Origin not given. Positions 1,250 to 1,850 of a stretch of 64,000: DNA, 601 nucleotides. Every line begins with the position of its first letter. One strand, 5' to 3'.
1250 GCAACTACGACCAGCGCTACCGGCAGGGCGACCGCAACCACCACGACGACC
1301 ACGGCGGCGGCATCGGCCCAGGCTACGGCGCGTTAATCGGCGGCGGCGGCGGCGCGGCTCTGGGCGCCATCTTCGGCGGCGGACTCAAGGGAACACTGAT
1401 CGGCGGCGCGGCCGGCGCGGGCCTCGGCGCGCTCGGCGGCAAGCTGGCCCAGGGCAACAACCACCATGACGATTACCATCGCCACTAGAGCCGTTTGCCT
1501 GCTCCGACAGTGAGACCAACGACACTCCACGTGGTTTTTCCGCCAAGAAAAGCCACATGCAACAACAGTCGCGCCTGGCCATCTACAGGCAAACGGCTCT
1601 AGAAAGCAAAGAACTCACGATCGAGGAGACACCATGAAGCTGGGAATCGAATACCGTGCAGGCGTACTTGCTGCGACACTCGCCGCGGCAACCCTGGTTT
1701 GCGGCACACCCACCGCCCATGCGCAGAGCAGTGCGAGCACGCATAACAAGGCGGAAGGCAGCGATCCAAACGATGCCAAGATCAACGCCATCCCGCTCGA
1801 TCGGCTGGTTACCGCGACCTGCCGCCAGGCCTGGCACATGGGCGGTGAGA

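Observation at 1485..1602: Structured ~115-bp repeat family with covarying outer stems and a conserved core hairpin (copy A)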

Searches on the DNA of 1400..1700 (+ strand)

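Call 13: search_rna_families(source=window, start=1400, end=1700, threshold=evalue, max_evalue=10)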
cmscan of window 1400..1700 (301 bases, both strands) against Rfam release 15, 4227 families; matches with E-value up to 10: 0.
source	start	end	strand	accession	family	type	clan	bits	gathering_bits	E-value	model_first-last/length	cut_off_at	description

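Call 29: build_rna_model(alignment_id=A2, structure=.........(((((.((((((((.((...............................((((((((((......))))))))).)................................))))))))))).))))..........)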
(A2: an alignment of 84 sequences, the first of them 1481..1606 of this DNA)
Model R1 built from alignment A2 (84 sequences, 142 columns); structure: as given.
model positions 124; base pairs 25; branch points 0; effective number of sequences 6.68; information 0.59 bits per position. Calibrated on 0.2 Mb of random sequence (short: E-values are rough).
structure used (alignment columns):
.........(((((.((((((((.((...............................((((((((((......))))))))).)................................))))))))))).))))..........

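Call 30: search_with_rna_model(model_id=R1, source=window, max_evalue=10, filters=off)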
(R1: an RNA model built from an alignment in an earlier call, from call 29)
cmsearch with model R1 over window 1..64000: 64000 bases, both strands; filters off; matches with E-value up to 10: 14.
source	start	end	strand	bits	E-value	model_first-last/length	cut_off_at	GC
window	54765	54888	-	97.2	4.6e-19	1-124/124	no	0.56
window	1482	1605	+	95.1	1.4e-18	1-124/124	no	0.55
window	27707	27829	+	82.9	6e-16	1-124/124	no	0.51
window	54765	54888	+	66.2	2.5e-12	1-124/124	no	0.56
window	1482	1605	-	64.2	7e-12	1-124/124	no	0.55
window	27707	27829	-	55.9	4.4e-10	1-124/124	no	0.51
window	30251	30298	+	11.9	1.6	1-124/124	no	0.6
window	44725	44864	+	11.4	2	1-124/124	no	0.66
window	5429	5478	-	9.8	4.6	1-124/124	no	0.68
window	37644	37699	-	9.3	5.9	1-124/124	no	0.59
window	60467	60548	-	8.9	7.3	1-124/124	no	0.65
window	49741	49803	-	8.7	8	1-124/124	no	0.6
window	44756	44816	-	8.4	9.2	1-124/124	no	0.64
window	30251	30298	-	8.3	9.4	1-124/124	no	0.6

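Call 31: search_with_rna_model(model_id=R1, sources=[L001, L002, L003, L004, L005, L006, L007, L008, L009, L010, L011, L012, L013, L014, L015, L016, L017, L018, L019, L020, L021, L022, L023, L024, L025, L026, L027, L028, L029, L030, L031, L032, L033, L034, L035, L036, L037, L038, L039, L040, L041, L042, L043, L044, L045, L046, L047, L048, L049, L050, L051, L052, L053, L054, L055, L056, L057, L058, L059, L060, L061, L062, L063, L064, L065, L066, L067, L068, L069, L070, L071, L072, L073, L074, L075, L076, L077, L078, L079, L080, L081, L082, L083, L084, L085, L086, L087, L088, L089, L090, L091, L092, L093, L094, L095, L096, L097, L098, L099, L100], max_evalue=0.001)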
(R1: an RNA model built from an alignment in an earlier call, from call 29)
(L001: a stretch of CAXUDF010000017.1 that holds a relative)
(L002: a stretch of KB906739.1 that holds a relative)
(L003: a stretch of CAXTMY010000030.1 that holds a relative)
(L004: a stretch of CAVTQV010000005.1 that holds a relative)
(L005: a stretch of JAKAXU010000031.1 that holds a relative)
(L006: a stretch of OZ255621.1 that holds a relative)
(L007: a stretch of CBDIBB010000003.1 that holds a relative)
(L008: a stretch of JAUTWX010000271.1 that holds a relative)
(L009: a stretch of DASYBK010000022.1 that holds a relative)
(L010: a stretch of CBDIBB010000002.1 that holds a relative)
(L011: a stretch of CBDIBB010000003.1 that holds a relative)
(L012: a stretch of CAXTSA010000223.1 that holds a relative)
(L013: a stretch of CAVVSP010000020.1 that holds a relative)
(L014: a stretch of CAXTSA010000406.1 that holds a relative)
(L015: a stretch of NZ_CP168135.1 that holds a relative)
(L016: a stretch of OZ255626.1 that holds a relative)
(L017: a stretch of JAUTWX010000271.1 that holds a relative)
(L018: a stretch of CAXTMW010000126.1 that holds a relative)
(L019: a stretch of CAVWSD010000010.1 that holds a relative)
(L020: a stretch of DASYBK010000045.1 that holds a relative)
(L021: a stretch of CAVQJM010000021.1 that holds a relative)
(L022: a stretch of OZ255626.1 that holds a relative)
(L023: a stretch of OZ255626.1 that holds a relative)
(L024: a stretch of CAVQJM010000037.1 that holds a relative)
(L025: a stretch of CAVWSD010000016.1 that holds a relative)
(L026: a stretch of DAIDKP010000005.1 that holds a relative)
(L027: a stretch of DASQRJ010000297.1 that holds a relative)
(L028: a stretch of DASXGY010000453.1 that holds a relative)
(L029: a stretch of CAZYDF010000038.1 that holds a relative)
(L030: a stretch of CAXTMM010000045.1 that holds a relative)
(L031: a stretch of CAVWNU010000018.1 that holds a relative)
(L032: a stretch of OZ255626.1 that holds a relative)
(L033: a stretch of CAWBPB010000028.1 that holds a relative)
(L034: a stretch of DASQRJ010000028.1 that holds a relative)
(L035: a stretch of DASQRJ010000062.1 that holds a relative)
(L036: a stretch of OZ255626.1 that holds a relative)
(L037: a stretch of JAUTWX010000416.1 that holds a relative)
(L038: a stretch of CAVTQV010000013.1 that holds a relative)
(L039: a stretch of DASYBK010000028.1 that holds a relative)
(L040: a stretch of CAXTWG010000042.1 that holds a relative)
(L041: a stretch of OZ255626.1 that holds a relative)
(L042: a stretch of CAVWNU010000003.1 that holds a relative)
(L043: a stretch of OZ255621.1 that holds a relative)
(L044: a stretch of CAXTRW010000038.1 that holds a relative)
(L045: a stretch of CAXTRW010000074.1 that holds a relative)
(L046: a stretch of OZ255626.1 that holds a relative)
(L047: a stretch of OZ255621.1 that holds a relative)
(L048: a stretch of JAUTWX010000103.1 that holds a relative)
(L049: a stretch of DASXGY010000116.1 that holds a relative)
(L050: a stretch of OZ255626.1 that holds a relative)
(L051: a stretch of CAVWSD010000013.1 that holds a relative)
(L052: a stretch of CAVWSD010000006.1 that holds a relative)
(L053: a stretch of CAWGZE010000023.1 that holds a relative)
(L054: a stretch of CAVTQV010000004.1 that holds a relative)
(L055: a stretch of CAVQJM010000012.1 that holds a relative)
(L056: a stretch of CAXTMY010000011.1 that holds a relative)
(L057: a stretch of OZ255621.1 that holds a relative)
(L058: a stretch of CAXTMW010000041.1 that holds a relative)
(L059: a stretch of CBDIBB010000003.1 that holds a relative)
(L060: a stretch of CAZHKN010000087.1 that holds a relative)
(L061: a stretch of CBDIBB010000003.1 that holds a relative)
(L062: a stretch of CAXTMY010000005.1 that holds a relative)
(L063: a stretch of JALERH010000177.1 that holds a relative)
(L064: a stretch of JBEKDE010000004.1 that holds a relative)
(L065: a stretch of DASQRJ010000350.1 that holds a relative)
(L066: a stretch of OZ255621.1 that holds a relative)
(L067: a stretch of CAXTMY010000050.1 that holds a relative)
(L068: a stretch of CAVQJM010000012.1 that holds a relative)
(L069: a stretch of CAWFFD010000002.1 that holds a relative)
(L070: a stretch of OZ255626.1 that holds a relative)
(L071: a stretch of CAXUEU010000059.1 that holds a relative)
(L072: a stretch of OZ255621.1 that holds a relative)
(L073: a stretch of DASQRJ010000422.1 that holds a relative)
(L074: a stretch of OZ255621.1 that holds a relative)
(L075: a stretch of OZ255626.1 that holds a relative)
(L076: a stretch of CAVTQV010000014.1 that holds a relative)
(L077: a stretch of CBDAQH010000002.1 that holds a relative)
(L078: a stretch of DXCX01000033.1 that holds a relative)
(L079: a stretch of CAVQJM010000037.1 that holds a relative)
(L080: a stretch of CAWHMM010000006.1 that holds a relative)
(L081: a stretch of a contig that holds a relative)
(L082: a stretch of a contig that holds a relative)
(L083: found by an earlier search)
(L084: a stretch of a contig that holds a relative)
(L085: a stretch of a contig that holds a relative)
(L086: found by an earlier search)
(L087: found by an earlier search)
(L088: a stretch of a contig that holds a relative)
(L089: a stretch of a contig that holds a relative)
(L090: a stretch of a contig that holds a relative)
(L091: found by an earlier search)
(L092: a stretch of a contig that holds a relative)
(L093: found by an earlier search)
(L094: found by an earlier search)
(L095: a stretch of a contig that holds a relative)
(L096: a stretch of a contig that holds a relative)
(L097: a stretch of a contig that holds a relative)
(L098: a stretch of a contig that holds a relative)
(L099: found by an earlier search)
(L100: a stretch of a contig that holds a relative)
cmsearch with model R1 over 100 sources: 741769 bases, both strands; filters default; matches with E-value up to 0.001: 197.
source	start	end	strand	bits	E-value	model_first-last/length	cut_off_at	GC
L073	1795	1918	+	115.4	5.9e-22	1-124/124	no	0.52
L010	5776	5899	-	113.6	1.5e-21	1-124/124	no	0.52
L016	36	159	+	113.4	1.7e-21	1-124/124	no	0.55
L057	1702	1825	+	113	1.9e-21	1-124/124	no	0.49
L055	545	668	-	112.3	2.8e-21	1-124/124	no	0.47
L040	2577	2700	-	112.2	2.9e-21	1-124/124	no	0.51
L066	704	827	+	111.9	3.5e-21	1-124/124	no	0.49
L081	2210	2333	+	111.8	3.7e-21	1-124/124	no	0.5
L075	4056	4179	+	111.4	4.4e-21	1-124/124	no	0.54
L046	5539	5662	+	111.4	4.4e-21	1-124/124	no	0.54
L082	49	172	-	110.6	6.7e-21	1-124/124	no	0.53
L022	4683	4806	-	110.4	7.5e-21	1-124/124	no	0.54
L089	1303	1426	-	108.6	1.8e-20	1-124/124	no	0.52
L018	6271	6394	-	108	2.5e-20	1-124/124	no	0.53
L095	166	289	-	107.9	2.5e-20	1-124/124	no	0.51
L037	2981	3103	+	107.3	3.5e-20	1-124/124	no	0.54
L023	4318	4441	-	107.2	3.7e-20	1-124/124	no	0.53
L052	6194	6317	+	107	4e-20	1-124/124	no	0.48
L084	2239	2362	+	105.9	6.8e-20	1-124/124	no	0.48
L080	2759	2882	-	105.6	8.2e-20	1-124/124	no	0.52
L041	6881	7004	+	105.4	9e-20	1-124/124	no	0.53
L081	2210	2333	-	105.1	1.1e-19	1-124/124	no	0.5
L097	5687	5809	-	105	1.1e-19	1-124/124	no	0.5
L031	6269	6393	-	104.4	1.5e-19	1-124/124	no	0.5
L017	4219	4339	-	104.2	1.7e-19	1-124/124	no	0.5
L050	3845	3968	-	104.1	1.7e-19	1-124/124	no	0.51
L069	5937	6061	-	104.1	1.7e-19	1-124/124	no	0.47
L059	1240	1363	-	104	1.8e-19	1-124/124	no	0.53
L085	3165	3288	+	102.8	3.2e-19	1-124/124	no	0.47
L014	573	696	-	102.2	4.4e-19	1-124/124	no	0.6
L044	6629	6752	-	102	4.9e-19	1-124/124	no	0.56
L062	7478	7601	-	101.5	6.2e-19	1-124/124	no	0.54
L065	1538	1661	-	100.2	1.2e-18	1-124/124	no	0.49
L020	1658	1780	+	99.7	1.5e-18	1-124/124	no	0.54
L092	805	928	+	99.6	1.6e-18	1-124/124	no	0.54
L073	1795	1918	-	99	2.1e-18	1-124/124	no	0.52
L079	679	802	-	98.9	2.3e-18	1-124/124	no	0.46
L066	5892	6015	+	98.4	3e-18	1-124/124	no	0.49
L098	3335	3458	+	97.4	5e-18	1-124/124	no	0.53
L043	1382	1503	+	97.3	5e-18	1-124/124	no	0.49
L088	2708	2831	+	97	5.8e-18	1-124/124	no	0.51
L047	4732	4856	+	96.9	6.1e-18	1-124/124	no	0.46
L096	719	843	+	96.2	9e-18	1-124/124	no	0.55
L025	3678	3800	+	95.5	1.3e-17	1-124/124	no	0.53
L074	6963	7087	+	95.3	1.4e-17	1-124/124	no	0.46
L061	73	195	-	94.5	2.1e-17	1-124/124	no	0.47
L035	2717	2840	-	94.4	2.2e-17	1-124/124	no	0.48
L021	3936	4059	-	94.3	2.3e-17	1-124/124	no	0.56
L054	7754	7877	+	94.2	2.4e-17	1-124/124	no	0.53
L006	2413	2535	-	94.1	2.6e-17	1-124/124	no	0.53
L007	6021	6143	+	93.8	3e-17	1-124/124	no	0.57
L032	1311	1434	+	93.5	3.4e-17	1-124/124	no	0.53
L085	3165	3288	-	93.3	3.8e-17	1-124/124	no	0.47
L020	1658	1780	-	93.1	4.1e-17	1-124/124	no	0.54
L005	744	867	-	93.1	4.2e-17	1-124/124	no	0.54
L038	4174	4297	-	92.9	4.6e-17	1-124/124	no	0.57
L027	2222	2345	+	92.7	5.1e-17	1-124/124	no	0.56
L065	1538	1661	+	92.3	6.2e-17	1-124/124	no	0.49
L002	1444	1566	+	91.9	7.5e-17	1-124/124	no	0.5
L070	6427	6550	+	91.6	9e-17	1-124/124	no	0.49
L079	679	802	+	91.2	1.1e-16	1-124/124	no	0.46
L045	4685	4808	-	91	1.2e-16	1-124/124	no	0.57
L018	6271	6394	+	90.8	1.3e-16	1-124/124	no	0.53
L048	5612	5735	-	90.4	1.6e-16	1-124/124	no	0.54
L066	5892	6015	-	89.9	2e-16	1-124/124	no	0.49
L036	2267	2390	-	89.7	2.3e-16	1-124/124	no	0.55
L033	5864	5986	-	89.5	2.5e-16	1-124/124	no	0.51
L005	744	867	+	88.8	3.6e-16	1-124/124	no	0.54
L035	2717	2840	+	88.6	4e-16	1-124/124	no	0.48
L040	2577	2700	+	88.4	4.3e-16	1-124/124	no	0.51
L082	49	172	+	87.8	5.8e-16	1-124/124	no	0.53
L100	2331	2454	-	87.5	6.9e-16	1-124/124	no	0.5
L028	872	991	-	87.4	7.3e-16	1-124/124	no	0.5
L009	7632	7757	-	87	8.8e-16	1-124/124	no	0.48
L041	6881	7004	-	87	9e-16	1-124/124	no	0.53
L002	1444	1566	-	86.9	9.2e-16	1-124/124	no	0.5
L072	3309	3432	-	86.4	1.2e-15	1-124/124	no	0.55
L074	6963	7087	-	85.8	1.6e-15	1-124/124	no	0.46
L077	566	689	+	85.8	1.6e-15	1-124/124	no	0.52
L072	3309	3432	+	85.7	1.7e-15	1-124/124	no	0.55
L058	1993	2115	+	85.1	2.2e-15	1-124/124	no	0.52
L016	36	159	-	85.1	2.3e-15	1-124/124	no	0.55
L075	4056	4179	-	84.7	2.8e-15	1-124/124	no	0.54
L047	4732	4856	-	84.5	3.2e-15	1-124/124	no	0.46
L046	5539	5662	-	84.4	3.2e-15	1-124/124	no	0.54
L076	5745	5867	+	84.3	3.4e-15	1-124/124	no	0.46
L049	2708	2829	-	84.1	3.9e-15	1-124/124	no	0.48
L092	805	928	-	83.3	5.6e-15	1-124/124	no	0.54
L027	2222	2345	-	82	1.1e-14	1-124/124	no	0.56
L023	4318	4441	+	81.8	1.2e-14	1-124/124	no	0.53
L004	7683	7807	-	81.8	1.2e-14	1-124/124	no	0.52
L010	5776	5899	+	81.6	1.3e-14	1-124/124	no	0.52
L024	981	1103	+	81.5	1.4e-14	1-124/124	no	0.53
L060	6020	6143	-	80.6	2.1e-14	1-124/124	no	0.54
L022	4683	4806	+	80.6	2.2e-14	1-124/124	no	0.54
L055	545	668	+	80.2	2.6e-14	1-124/124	no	0.47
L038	4174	4297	+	78.7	5.5e-14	1-124/124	no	0.57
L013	1624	1748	-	78.4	6.5e-14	1-124/124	no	0.48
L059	1240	1363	+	78.3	6.9e-14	1-124/124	no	0.53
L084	2239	2362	-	78.1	7.6e-14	1-124/124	no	0.48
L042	1881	2004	-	78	8e-14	1-124/124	no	0.49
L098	3335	3458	-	77.3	1.1e-13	1-124/124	no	0.53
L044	6629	6752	+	77.3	1.1e-13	1-124/124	no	0.56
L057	1702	1825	-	77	1.3e-13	1-124/124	no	0.49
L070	6427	6550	-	76.4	1.7e-13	1-124/124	no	0.49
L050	3845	3968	+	76.2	2e-13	1-124/124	no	0.51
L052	6194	6317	-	75.9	2.3e-13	1-124/124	no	0.48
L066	704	827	-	75.7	2.5e-13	1-124/124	no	0.49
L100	2331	2454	+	75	3.6e-13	1-124/124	no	0.5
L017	4219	4339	+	74.7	4.1e-13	1-124/124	no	0.5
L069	5937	6061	+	73.9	6.3e-13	1-124/124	no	0.47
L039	4469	4591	+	73.8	6.4e-13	1-124/124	no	0.48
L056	4019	4141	-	73.5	7.8e-13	1-124/124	no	0.6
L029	1243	1367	+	73.2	8.6e-13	1-124/124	no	0.49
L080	2759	2882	+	73.2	8.9e-13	1-124/124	no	0.52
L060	6020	6143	+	73.1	9.3e-13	1-124/124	no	0.54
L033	5864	5986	+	72.8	1.1e-12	1-124/124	no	0.51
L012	4968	5092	-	72.5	1.3e-12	1-124/124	no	0.5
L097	5687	5809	+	72.4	1.3e-12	1-124/124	no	0.5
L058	1993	2115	-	72.2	1.4e-12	1-124/124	no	0.52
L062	7478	7601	+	71.5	2.1e-12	1-124/124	no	0.54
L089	1303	1426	+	71.1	2.5e-12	1-124/124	no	0.52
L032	1311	1434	-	70.1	4.2e-12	1-124/124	no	0.53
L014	573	696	+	69.7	5.2e-12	1-124/124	no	0.6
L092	2474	2594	+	69.6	5.3e-12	1-124/124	no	0.57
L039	4469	4591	-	69.1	7e-12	1-124/124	no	0.48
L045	4685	4808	+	68.7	8.2e-12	1-124/124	no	0.57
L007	6021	6143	-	68.7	8.4e-12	1-124/124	no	0.57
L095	166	289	+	68.3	1e-11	1-124/124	no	0.51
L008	693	820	-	68.1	1.2e-11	1-124/124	no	0.54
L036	2267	2390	+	67.9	1.2e-11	1-124/124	no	0.55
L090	5729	5846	-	67.9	1.3e-11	1-124/124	no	0.55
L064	871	993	+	66.9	2e-11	1-124/124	no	0.54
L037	2981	3103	-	66.9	2.1e-11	1-124/124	no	0.54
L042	1881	2004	+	66.7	2.3e-11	1-124/124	no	0.49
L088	2708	2831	-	66.3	2.7e-11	1-124/124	no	0.51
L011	7896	8000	-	65.9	3.3e-11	20-124/124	5'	0.61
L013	1626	1748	+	63.8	9.6e-11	1-124/124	no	0.49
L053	1473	1598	-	63.6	1.1e-10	1-124/124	no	0.5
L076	5745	5867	-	63.5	1.1e-10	1-124/124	no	0.46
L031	6269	6393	+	63.5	1.2e-10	1-124/124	no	0.5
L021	3936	4059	+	63.2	1.3e-10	1-124/124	no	0.56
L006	2413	2535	+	63.1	1.4e-10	1-124/124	no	0.53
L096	719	843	-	63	1.4e-10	1-124/124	no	0.55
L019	2657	2778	+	63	1.5e-10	1-124/124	no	0.55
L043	1382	1503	-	62.9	1.5e-10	1-124/124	no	0.49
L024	981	1103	-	62.7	1.7e-10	1-124/124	no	0.53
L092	7922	8000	+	61.9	2.5e-10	1-79/124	3'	0.53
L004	7683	7807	+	61.5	3e-10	1-124/124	no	0.52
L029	1243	1367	-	60.9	4.1e-10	1-124/124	no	0.49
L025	3678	3800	-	60.4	5.3e-10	1-124/124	no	0.53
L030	2008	2131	+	60.3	5.5e-10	1-124/124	no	0.53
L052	1605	1729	+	59.5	8.5e-10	1-124/124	no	0.53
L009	7632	7757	+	59.1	1e-09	1-124/124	no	0.48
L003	2603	2726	+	57.9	1.8e-09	1-124/124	no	0.6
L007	4878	5002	+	57.9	1.9e-09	1-124/124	no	0.58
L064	871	993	-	57.8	2e-09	1-124/124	no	0.54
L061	73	195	+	56.7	3.4e-09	1-124/124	no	0.47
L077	566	689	-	55.7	5.5e-09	1-124/124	no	0.52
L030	2011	2131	-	55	7.9e-09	1-124/124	no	0.54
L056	4019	4141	+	53.5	1.7e-08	1-124/124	no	0.6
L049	2706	2829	+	53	2.1e-08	1-124/124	no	0.48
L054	7756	7877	-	52.8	2.4e-08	1-124/124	no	0.52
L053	1473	1598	+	52.7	2.5e-08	1-124/124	no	0.5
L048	5612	5735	+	52.7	2.6e-08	1-124/124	no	0.54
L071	2181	2305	+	51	5.8e-08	1-124/124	no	0.61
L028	872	991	+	50.1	9.1e-08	1-124/124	no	0.5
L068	18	127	-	50.1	9.3e-08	1-124/124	no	0.55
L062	1413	1534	+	49.1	1.5e-07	1-124/124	no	0.55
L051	1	76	-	48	2.7e-07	1-77/124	3'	0.54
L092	7922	8000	-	47.7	3e-07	46-124/124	5'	0.53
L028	6073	6162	-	47.2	3.9e-07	1-124/124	no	0.5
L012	4968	5092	+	46.9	4.6e-07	1-124/124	no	0.5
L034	3660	3780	-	46.9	4.6e-07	1-124/124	no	0.57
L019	2657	2778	-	46.8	4.8e-07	1-124/124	no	0.55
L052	1607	1727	-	45.4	9.8e-07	1-124/124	no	0.51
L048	122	247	+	44.1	1.9e-06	1-124/124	no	0.47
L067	7389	7504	-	42.2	4.7e-06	1-124/124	no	0.62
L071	2181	2305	-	42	5.4e-06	1-124/124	no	0.61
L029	151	276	+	41.2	8e-06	1-124/124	no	0.5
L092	2474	2594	-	41.1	8.4e-06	1-124/124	no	0.57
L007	4878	5002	-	40.4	1.2e-05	1-124/124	no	0.58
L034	3660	3777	+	40.1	1.4e-05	1-124/124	no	0.56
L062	1413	1534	-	40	1.5e-05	1-124/124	no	0.55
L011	7896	8000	+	39.9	1.5e-05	1-105/124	3'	0.61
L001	7601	7725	-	38.8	2.6e-05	1-124/124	no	0.63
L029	151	276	-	38.1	3.8e-05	1-124/124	no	0.5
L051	4314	4439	-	37.8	4.3e-05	1-124/124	no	0.48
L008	693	820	+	37.8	4.5e-05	1-124/124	no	0.54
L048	122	247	-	37.2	5.9e-05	1-124/124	no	0.47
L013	721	846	-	37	6.6e-05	1-124/124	no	0.58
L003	2603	2726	-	35.1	0.00017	1-124/124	no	0.6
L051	1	76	+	34.9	0.00018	48-124/124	5'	0.54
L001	7601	7725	+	34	0.00029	1-124/124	no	0.63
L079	5374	5495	-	32.5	0.00061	1-124/124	no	0.57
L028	6073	6162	+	31.7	0.00091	1-124/124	no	0.5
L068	18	127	+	31.6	0.00099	1-124/124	no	0.55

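Call 33: search_with_rna_model(model_id=R1, sources=[L101, L102, L103, L104, L105, L106, L107, L108, L109, L110, L111, L112, L113, L114, L115, L116, L117, L118, L119, L120, L121, L122, L123, L124, L125, L126, L127, L128, L129], max_evalue=0.01)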
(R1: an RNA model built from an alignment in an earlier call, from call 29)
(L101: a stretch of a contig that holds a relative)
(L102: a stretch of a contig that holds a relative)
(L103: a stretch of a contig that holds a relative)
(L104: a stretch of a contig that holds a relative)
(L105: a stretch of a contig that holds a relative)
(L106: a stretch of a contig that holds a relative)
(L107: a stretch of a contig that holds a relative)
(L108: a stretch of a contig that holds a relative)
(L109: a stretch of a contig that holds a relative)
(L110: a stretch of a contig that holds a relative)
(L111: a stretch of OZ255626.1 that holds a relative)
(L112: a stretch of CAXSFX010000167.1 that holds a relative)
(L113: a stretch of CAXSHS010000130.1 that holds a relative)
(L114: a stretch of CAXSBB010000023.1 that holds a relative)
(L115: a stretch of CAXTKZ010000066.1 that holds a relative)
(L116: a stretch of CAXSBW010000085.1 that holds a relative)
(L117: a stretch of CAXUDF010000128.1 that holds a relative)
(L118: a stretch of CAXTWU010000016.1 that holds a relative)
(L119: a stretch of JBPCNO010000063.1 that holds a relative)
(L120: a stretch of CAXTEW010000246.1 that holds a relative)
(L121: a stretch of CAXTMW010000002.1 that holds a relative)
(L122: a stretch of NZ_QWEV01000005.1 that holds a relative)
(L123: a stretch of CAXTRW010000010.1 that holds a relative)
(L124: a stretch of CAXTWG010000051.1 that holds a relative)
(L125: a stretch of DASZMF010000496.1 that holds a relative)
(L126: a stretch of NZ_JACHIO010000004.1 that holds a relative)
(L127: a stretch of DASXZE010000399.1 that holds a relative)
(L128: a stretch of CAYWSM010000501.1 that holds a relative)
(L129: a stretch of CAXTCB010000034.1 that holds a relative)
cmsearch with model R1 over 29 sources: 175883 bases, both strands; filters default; matches with E-value up to 0.01: 38.
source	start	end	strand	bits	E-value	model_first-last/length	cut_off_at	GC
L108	4843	4966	-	116.6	7.7e-23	1-124/124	no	0.45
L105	6531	6654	-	107.6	7e-21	1-124/124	no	0.54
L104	7200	7323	+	105.1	2.4e-20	1-124/124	no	0.52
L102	2113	2235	-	100.7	2.2e-19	1-124/124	no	0.55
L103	2756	2880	-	100.7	2.2e-19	1-124/124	no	0.53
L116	2693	2816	+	99.6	3.8e-19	1-124/124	no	0.52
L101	2812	2935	+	98.4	7.1e-19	1-124/124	no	0.52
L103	6247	6369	-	96.9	1.5e-18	1-124/124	no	0.5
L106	3425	3548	-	96.8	1.6e-18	1-124/124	no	0.5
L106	3425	3548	+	91.6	2.1e-17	1-124/124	no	0.5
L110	7100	7223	-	88.7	8.9e-17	1-124/124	no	0.53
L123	4717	4840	-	87.1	2e-16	1-124/124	no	0.56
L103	2756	2880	+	85.2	5.3e-16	1-124/124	no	0.53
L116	2693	2816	-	82.5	2e-15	1-124/124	no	0.52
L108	4843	4966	+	79.1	1.1e-14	1-124/124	no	0.45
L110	5209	5333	+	78.9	1.2e-14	1-124/124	no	0.58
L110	2184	2306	+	78.9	1.2e-14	1-124/124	no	0.52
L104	7200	7323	-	78.3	1.6e-14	1-124/124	no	0.52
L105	6531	6654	+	78.1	1.8e-14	1-124/124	no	0.54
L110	7100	7223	+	76.9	3.3e-14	1-124/124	no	0.53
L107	120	240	-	76.9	3.4e-14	1-124/124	no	0.56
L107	120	240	+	73.8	1.6e-13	1-124/124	no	0.56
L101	2812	2935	-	70.5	8.1e-13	1-124/124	no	0.52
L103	6247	6369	+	68.9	1.8e-12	1-124/124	no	0.5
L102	3871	3995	-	68.8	1.9e-12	1-124/124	no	0.54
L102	2113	2235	+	68.1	2.6e-12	1-124/124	no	0.55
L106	7337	7459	+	66.2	7.1e-12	1-124/124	no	0.5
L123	4717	4840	+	65.7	9.1e-12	1-124/124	no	0.56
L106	7337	7459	-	64.9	1.3e-11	1-124/124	no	0.5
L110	6011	6133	+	60.8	1.1e-10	1-124/124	no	0.59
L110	2184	2306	-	58.5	3.3e-10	1-124/124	no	0.52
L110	6011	6133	-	51.2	1.3e-08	1-124/124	no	0.59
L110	5209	5333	-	50.8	1.6e-08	1-124/124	no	0.58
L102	3871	3995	+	47.1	9.8e-08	1-124/124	no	0.54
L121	4815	4949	+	40.7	2.4e-06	1-124/124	no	0.61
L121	4815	4949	-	37.2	1.4e-05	1-124/124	no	0.61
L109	102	133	+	24.3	0.0086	50-81/124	no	0.38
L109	98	127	-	24.1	0.0099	50-79/124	no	0.37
